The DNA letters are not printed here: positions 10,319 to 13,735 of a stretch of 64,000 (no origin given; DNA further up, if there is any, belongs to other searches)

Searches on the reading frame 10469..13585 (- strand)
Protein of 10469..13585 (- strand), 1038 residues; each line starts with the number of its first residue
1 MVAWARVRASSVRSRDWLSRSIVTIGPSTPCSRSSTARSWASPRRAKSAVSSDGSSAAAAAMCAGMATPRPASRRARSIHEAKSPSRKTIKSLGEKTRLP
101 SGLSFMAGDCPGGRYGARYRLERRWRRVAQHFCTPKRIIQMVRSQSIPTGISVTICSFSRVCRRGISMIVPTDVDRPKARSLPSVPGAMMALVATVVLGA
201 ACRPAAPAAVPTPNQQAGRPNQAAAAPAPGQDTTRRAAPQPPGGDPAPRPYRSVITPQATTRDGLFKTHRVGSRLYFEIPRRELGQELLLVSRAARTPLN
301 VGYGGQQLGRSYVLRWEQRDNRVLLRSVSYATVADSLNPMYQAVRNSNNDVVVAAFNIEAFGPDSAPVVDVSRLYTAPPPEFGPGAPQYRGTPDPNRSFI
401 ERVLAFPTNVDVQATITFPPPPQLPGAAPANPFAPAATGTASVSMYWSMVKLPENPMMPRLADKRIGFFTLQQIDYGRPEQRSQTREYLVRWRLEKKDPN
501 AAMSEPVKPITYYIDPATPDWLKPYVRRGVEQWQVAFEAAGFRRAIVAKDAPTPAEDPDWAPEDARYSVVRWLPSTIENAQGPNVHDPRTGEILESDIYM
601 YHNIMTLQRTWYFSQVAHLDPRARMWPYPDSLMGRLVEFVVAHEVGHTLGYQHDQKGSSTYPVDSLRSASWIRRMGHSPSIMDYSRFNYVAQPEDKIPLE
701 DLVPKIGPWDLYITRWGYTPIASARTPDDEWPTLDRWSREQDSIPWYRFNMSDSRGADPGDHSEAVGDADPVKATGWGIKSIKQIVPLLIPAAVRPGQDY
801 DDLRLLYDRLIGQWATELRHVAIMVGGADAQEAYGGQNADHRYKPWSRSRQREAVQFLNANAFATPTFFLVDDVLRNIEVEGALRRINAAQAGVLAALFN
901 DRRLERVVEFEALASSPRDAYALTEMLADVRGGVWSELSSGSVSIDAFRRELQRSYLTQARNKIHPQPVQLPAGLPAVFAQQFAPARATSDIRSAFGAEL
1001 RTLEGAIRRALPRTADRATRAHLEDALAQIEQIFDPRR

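Call 9: search_protein_families(library=pfam, proteins=[window:10469-13585:-], max_evalue=0.001)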
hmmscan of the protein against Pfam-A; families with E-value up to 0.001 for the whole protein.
window:10469-13585:- (1038 aa): 3 families
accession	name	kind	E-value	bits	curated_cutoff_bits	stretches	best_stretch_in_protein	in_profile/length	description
PF16313.11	DUF4953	-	1.8e-96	323.5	24.2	1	628-940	4-315/316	Met-zincin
PF17148.9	DUF5117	-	3e-47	161.3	27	1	305-497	1-189/189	Domain of unknown function (DUF5117)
PF17162.9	DUF5118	-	7.6e-16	58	27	1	248-297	1-50/50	Domain of unknown function (DUF5118)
